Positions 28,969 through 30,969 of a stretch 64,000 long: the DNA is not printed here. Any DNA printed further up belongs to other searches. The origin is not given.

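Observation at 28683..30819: Split IcmAB-like B12 acyl-CoA mutase with a hybrid specificity pair (Tyr + Gln)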

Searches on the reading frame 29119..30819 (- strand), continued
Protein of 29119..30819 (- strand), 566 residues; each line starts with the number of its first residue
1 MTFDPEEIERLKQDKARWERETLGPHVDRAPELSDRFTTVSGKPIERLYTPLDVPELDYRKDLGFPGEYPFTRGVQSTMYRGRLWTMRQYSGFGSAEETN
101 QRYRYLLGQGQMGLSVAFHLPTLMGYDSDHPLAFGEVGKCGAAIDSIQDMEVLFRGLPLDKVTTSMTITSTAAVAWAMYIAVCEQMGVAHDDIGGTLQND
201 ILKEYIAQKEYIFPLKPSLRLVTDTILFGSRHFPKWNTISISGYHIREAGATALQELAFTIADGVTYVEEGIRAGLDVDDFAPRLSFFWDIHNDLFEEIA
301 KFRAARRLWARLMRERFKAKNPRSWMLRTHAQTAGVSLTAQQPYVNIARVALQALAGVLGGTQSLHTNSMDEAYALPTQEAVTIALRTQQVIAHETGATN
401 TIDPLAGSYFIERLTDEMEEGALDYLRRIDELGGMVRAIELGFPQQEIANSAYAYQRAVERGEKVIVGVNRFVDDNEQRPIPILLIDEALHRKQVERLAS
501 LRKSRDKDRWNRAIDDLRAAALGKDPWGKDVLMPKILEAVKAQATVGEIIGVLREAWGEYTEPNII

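Call 45: predict_structure(alignment_id=A1)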
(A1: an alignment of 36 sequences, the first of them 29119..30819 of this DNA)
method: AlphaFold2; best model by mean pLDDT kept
length: 566 residues; sequences in the alignment: 36
mean_pLDDT: 76.6   pTM: 0.83
mean pLDDT of the five models: 76.6, 74.2, 74.0, 68.1, 67.0
residues with pLDDT >= 90: 164; 70-90: 226; 50-70: 118; < 50: 58
segments of 3 or more residues with pLDDT < 50: 64-86, 335-341, 368-377, 396-402, 467-471
pLDDT, mean of each block of 10 residues (from residue 1): 71 86 78 62 70 68 46 37 46 78 80 77 88 82 91 92 74 91 95 83 68 83 91 83 74 89 93 93 83 73 85 93 79 52 57 57 51 49 61 49 56 86 95 90 85 81 60 61 67 94 97 98 91 96 96 90 58
secondary structure, 60 per line:
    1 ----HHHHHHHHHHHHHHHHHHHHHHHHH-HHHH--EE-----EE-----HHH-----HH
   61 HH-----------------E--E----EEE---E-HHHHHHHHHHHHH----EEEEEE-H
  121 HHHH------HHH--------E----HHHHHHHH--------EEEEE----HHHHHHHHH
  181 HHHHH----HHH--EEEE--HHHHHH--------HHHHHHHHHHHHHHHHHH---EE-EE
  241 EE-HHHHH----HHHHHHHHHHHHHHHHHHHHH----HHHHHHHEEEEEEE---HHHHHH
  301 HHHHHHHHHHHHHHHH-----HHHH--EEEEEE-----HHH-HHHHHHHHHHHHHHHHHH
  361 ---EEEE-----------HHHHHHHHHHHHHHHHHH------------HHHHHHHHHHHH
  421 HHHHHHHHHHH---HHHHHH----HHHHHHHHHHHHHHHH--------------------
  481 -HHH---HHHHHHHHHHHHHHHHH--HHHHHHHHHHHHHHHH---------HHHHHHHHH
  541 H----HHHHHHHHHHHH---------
elements in order: H5-29 H31-34 H59-62 E88-90 H96-108 E113-118 H120-124 H147-154 E163-167 H172-185 E195-198 H201-206 H215-232 E239-242 H244-248 H253-273 H278-284 E285-291 H295-316 H322-325 E328-333 H343-360 E364-367 H379-396 H409-431 H435-440 H445-460 H488-504 H507-522 H532-541 H546-557

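Call 49: find_encoding_contigs(protein=P0053, flank=10000, max_places=1)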
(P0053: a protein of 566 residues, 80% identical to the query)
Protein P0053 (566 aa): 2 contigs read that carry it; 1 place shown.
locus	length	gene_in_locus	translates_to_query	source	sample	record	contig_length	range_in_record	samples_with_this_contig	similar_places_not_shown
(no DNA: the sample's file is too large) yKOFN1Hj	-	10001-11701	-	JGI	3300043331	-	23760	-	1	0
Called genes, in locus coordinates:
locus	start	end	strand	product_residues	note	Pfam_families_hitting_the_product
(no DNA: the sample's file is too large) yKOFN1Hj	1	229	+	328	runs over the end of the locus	PF01207:Dus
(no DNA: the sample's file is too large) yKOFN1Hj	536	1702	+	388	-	PF00108:Thiolase_N, PF00109:ketoacyl-synt (weak), PF02803:Thiolase_C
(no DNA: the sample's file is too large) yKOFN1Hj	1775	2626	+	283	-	PF02737:3HCDH_N, PF00725:3HCDH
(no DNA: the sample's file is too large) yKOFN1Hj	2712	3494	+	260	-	PF00378:ECH_1, PF16113:ECH_2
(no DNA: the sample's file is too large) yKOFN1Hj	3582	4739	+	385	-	PF02771:Acyl-CoA_dh_N, PF02770:Acyl-CoA_dh_M, PF00441:Acyl-CoA_dh_1, PF08028:Acyl-CoA_dh_2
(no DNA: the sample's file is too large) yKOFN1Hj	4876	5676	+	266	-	PF01012:ETF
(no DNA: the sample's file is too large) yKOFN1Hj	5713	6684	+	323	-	PF01012:ETF, PF00766:ETF_alpha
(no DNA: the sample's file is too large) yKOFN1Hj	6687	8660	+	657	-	PF02665:Nitrate_red_gam (weak), PF12797:Fer4_2 (faint), PF13183:Fer4_8, PF13187:Fer4_9, PF13237:Fer4_10, PF13534:Fer4_17 (faint), PF02754:CCG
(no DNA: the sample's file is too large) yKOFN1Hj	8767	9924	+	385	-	PF02771:Acyl-CoA_dh_N, PF02770:Acyl-CoA_dh_M, PF00441:Acyl-CoA_dh_1, PF08028:Acyl-CoA_dh_2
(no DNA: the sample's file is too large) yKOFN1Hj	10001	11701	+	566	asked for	PF01642:MM_CoA_mutase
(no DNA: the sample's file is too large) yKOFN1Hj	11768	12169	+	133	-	PF02310:B12-binding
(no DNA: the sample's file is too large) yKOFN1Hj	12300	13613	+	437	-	PF00108:Thiolase_N, PF02803:Thiolase_C (weak), PF22691:Thiolase_C_1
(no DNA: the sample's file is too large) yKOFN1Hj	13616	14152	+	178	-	PF12172:zf-ChsH2 (weak), PF01796:OB_ChsH2_C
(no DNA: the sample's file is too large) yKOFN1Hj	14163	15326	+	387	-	PF02771:Acyl-CoA_dh_N, PF02770:Acyl-CoA_dh_M, PF00441:Acyl-CoA_dh_1, PF08028:Acyl-CoA_dh_2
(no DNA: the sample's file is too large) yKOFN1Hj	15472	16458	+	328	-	PF03480:DctP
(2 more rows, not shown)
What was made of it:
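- Phe revertants sit in an identical operon (call 49).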

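Call 50: find_encoding_contigs(protein=P0069, flank=10000, max_places=1)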
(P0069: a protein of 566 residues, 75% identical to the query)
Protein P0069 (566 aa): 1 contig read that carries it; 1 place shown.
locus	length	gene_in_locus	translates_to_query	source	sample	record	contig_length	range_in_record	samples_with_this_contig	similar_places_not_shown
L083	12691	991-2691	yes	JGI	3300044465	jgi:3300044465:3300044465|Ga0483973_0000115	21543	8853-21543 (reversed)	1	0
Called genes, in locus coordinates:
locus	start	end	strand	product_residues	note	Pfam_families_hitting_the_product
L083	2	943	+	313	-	?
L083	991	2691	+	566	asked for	PF01642:MM_CoA_mutase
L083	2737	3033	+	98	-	-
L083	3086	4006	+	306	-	PF01497:Peripla_BP_2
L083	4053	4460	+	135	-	PF02310:B12-binding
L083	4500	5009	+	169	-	PF05163:DinB, PF12867:DinB_2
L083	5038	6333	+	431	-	PF00108:Thiolase_N, PF02803:Thiolase_C, PF22691:Thiolase_C_1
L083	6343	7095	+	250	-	PF01796:OB_ChsH2_C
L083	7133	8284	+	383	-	PF02771:Acyl-CoA_dh_N, PF02770:Acyl-CoA_dh_M, PF00441:Acyl-CoA_dh_1, PF08028:Acyl-CoA_dh_2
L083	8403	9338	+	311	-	PF03308:MeaB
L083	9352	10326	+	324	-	PF01717:Meth_synt_2 (faint), PF08267:Meth_synt_1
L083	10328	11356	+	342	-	PF01717:Meth_synt_2, PF08267:Meth_synt_1 (weak)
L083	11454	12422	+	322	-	PF01144:CoA_trans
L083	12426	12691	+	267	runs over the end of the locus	PF01144:CoA_trans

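Call 51: find_encoding_contigs(protein=P0112, flank=10000, max_places=1)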
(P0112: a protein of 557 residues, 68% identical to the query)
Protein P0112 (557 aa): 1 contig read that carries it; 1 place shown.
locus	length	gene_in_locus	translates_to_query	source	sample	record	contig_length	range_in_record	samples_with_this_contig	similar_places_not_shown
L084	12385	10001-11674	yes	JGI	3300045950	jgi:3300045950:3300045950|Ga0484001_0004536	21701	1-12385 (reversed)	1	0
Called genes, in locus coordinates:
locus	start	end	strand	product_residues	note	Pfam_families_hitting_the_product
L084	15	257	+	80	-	PF09383:NIL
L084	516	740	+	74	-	PF09383:NIL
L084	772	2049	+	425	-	PF05810:NinF, PF00291:PALP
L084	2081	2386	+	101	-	PF02597:ThiS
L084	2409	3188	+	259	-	-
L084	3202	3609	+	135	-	PF01042:Ribonuc_L-PSP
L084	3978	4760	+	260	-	PF00378:ECH_1, PF16113:ECH_2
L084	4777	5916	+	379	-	PF02771:Acyl-CoA_dh_N, PF02770:Acyl-CoA_dh_M, PF00441:Acyl-CoA_dh_1, PF22924:ACOX_C_alpha1 (faint), PF08028:Acyl-CoA_dh_2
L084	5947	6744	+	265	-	PF01012:ETF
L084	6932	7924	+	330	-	PF01012:ETF, PF00766:ETF_alpha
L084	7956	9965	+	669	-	PF02665:Nitrate_red_gam (faint), PF12797:Fer4_2 (faint), PF12838:Fer4_7 (weak), PF13183:Fer4_8, PF13187:Fer4_9, PF13237:Fer4_10, PF13484:Fer4_16 (faint), PF02754:CCG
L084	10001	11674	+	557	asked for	PF01642:MM_CoA_mutase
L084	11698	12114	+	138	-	PF02310:B12-binding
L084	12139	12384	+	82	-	?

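Call 54: list_cluster_members(proteins=[P0001, P0016, P0048, P0069, P0112, P0113, P0117, P0119, P0118, P0120])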
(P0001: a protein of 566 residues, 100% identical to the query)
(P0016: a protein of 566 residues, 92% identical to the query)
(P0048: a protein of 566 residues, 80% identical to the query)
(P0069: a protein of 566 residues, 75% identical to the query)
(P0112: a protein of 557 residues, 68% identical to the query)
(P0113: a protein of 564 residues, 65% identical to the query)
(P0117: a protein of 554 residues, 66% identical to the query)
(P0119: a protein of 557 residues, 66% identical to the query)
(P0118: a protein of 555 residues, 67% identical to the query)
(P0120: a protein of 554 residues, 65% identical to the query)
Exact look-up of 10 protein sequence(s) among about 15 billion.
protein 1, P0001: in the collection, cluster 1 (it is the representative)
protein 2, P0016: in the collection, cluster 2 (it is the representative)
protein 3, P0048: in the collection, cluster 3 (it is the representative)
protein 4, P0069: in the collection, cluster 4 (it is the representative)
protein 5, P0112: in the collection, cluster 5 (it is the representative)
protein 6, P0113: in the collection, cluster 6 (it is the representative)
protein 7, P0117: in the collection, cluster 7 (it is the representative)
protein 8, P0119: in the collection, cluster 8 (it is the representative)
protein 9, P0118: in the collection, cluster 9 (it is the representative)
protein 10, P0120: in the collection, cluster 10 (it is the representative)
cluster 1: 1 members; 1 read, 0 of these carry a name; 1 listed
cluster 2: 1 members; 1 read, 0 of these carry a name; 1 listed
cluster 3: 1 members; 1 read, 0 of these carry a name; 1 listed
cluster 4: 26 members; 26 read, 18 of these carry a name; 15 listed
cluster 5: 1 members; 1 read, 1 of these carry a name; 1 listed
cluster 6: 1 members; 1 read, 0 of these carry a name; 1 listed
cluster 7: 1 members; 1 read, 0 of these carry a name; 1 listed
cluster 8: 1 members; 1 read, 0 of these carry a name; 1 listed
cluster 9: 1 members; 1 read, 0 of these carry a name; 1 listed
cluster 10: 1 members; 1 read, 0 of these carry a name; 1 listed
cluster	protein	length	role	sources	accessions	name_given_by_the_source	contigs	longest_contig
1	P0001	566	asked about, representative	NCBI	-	-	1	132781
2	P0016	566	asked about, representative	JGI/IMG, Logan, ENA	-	-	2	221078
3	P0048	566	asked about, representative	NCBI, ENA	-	-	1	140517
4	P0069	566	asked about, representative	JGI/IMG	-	methylmalonyl-CoA mutase N-terminal domain/subunit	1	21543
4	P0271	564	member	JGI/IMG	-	methylmalonyl-CoA mutase N-terminal domain/subunit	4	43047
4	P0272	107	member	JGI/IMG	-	methylmalonyl-CoA mutase N-terminal domain/subunit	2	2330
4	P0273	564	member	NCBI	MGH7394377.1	MAG: acyl-CoA mutase large subunit family protein [Candidatus Methylomirabilales ...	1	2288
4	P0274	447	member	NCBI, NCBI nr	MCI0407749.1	MAG: methylmalonyl-CoA mutase family protein, partial [Acidobacteria bacterium] | methylmalonyl-CoA mutase family protein [Acidobacteriota bacterium]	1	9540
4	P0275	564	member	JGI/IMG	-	methylmalonyl-CoA mutase N-terminal domain/subunit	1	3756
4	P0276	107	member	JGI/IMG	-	methylmalonyl-CoA mutase N-terminal domain/subunit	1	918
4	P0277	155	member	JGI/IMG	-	methylmalonyl-CoA mutase N-terminal domain/subunit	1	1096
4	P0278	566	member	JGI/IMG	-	methylmalonyl-CoA mutase N-terminal domain/subunit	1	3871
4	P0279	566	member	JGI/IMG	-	methylmalonyl-CoA mutase N-terminal domain/subunit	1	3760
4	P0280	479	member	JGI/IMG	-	methylmalonyl-CoA mutase N-terminal domain/subunit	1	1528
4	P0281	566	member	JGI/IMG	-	methylmalonyl-CoA mutase N-terminal domain/subunit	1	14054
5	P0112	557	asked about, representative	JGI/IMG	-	methylmalonyl-CoA mutase N-terminal domain/subunit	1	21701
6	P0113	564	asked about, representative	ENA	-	-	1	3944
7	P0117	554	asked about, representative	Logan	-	-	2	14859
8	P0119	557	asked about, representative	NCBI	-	-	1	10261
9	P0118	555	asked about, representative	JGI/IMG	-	-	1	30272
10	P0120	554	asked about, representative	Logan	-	-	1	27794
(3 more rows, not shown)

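Call 61: search_dna_similar(query=window:29119-30819:-, collection=plasmids, mode=protein, max_rows=40, max_evalue=1e-50)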
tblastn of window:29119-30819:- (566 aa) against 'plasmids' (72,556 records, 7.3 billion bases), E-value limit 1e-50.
Records with a match: 427; places in all: 455; records where one place covers at least 80% of the query: 421.
Best place of each record, by identity: <60% 427.
By first word of the organism name: Rhizobium 129; Sinorhizobium 97; Burkholderia 38; Streptomyces 14; Azospirillum 14; Sphingobium 14; Ensifer 9; Paraburkholderia 9; Shinella 8; Natrinema 7; and 55 more.
By predicted mobility (MOB-suite, as given by PLSDB): non-mobilizable 250; conjugative 102; mobilizable 75.
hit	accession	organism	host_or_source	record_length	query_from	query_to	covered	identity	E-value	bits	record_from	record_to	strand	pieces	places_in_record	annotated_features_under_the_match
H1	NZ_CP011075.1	Brevibacillus laterosporus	Oryza sativa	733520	18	560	96%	58.7%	0e+0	617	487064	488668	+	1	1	methylmalonyl-CoA mutase family protein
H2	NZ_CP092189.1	Deinococcus sp. KNUC1210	Setaria viridis,cell ...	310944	15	566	98%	57.8%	0e+0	617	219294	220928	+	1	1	methylmalonyl-CoA mutase family protein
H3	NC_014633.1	Ilyobacter polytropus DSM 2926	marine mud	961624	3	562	99%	56.1%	0e+0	620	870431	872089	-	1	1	methylmalonyl-CoA mutase family protein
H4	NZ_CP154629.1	Acetoanaerobium noterae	cell culture,Sludge of a digestion ...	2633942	3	566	100%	55.3%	0e+0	642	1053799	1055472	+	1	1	none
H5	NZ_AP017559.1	Halopenitus persicus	-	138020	3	566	100%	55.0%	0e+0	614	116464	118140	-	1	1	methylmalonyl-CoA mutase family protein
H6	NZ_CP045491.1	Natronorubrum aibiense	single cell,Xinjiang Aibi Salt Lake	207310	3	562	99%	54.1%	0e+0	599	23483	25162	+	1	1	methylmalonyl-CoA mutase family protein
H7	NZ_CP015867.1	Streptomyces parvulus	-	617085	24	560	95%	56.3%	6e-178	564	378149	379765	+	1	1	methylmalonyl-CoA mutase family protein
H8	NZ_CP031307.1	Natronorubrum bangense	Cell culture,The Bange salt-alkaline ...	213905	3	562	99%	53.9%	0e+0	597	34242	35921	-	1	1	methylmalonyl-CoA mutase family protein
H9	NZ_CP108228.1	Streptomyces canus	-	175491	30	560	94%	56.5%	3e-177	562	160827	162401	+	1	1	methylmalonyl-CoA mutase family protein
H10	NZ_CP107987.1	Streptomyces canus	-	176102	30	560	94%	56.5%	3e-177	562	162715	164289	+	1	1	methylmalonyl-CoA mutase family protein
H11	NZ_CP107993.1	Streptomyces canus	-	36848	30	560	94%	56.3%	2e-176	560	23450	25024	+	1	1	methylmalonyl-CoA mutase family protein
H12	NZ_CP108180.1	Streptomyces canus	-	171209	30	560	94%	56.3%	2e-176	560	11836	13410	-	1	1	methylmalonyl-CoA mutase family protein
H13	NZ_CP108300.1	Streptomyces canus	-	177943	30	560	94%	56.3%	2e-176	560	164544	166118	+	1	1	methylmalonyl-CoA mutase family protein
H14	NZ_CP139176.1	Streptomyces sp. CL7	soild,microorganism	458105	41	560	92%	57.5%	7e-174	553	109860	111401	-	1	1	methylmalonyl-CoA mutase family protein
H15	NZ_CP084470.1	Natrinema salinisoli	cell culture,saline soil sediment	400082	3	562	99%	53.0%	0e+0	590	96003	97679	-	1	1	methylmalonyl-CoA mutase family protein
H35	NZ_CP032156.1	Mycobacterium sp. ELW1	whole organism,Stream sediment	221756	10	562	98%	50.5%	1e-174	555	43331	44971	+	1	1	methylmalonyl-CoA mutase family protein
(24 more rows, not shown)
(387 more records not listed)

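Call 62: get_annotated_region(hit=H7, flank=6000)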
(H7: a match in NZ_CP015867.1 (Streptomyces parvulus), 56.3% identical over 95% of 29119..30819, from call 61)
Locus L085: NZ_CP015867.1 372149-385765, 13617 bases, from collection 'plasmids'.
description: Streptomyces parvulus strain 2297 plasmid pSPA1, complete sequence
organism: Streptomyces parvulus (NCBI taxid 146923)
taxonomy: Bacteria; Actinomycetota; Actinomycetes; Kitasatosporales; Streptomycetaceae; Streptomyces; Streptomyces parvulus
host: -; source: -; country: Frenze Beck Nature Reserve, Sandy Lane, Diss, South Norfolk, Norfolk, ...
typing (MOB-suite, as given by PLSDB): non-mobilizable
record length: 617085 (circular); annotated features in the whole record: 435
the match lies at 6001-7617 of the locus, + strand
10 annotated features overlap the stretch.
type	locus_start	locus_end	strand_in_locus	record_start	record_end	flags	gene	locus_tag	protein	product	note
CDS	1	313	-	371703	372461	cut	-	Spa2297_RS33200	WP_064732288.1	alpha/beta fold hydrolase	-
CDS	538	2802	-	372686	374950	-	-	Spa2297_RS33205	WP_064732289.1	MMPL family transporter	-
CDS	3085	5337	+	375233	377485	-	-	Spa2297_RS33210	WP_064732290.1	helix-turn-helix domain-containing protein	-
CDS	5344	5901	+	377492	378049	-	-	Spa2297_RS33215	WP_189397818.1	XRE family transcriptional regulator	-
CDS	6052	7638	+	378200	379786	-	-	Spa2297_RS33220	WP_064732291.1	methylmalonyl-CoA mutase family protein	-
CDS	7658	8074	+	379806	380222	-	-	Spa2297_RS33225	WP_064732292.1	cobalamin B12-binding domain-containing protein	-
CDS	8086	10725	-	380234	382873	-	-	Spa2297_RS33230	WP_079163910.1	DEAD/DEAH box helicase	-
CDS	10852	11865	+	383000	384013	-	-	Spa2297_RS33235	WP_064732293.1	YihY/virulence factor BrkB family protein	-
CDS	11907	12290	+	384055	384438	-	-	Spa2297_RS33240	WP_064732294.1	hypothetical protein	-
CDS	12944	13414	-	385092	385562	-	-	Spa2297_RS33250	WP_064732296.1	hemerythrin domain-containing protein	-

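Call 63: get_annotated_region(hit=H35, flank=6000)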
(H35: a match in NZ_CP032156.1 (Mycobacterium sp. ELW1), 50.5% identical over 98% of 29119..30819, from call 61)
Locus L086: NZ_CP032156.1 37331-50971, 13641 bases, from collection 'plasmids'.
description: Mycobacterium sp. ELW1 plasmid pELW1-1, complete sequence
organism: Mycobacterium sp. ELW1 (NCBI taxid 1547487)
taxonomy: Bacteria; Actinomycetota; Actinomycetes; Mycobacteriales; Mycobacteriaceae; Mycobacterium; Mycobacterium sp. ELW1
host: -; source: whole organism,Stream sediment; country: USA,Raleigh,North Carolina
typing (MOB-suite, as given by PLSDB): mobilizable; replicon rep_cluster_1586; relaxase MOBF
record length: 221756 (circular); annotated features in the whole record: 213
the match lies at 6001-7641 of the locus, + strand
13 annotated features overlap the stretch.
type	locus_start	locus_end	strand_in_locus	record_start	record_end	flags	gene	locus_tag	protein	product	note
CDS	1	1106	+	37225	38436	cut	-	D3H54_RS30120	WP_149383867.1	acetyl-CoA C-acetyltransferase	-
CDS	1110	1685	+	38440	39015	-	-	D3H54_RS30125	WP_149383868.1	cob(I)yrinic acid a,c-diamide adenosyltransferase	GO:0009236 - cobalamin biosynthetic process [Evidence IEA]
CDS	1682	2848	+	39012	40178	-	cobA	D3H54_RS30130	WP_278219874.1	uroporphyrinogen-III C-methyltransferase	GO:0019354 - siroheme biosynthetic process [Evidence IEA]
CDS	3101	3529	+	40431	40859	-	-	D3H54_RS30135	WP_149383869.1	cobalamin B12-binding domain-containing protein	-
CDS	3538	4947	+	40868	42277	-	-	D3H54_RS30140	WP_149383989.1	AMP-binding protein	-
CDS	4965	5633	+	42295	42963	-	meaB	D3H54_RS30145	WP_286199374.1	methylmalonyl Co-A mutase-associated GTPase MeaB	GO:1903826 - L-arginine transmembrane transport [Evidence IEA]; GO:0015819 - lysine transport [Evidence IEA]; ...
CDS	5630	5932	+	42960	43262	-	-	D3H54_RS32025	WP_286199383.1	hypothetical protein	-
CDS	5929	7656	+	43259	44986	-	-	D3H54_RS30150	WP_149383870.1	methylmalonyl-CoA mutase family protein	-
CDS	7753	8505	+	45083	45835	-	-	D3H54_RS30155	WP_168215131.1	FCD domain-containing protein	GO:0006355 - regulation of DNA-templated transcription [Evidence IEA]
CDS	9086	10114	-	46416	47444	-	ilvC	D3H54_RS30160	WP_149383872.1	ketol-acid reductoisomerase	-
CDS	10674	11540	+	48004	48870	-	-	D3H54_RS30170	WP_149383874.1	3-hydroxybutyryl-CoA dehydrogenase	-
CDS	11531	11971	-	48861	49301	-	-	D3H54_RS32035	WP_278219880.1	hypothetical protein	-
CDS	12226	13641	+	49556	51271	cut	-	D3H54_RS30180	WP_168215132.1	thiamine pyrophosphate-binding protein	-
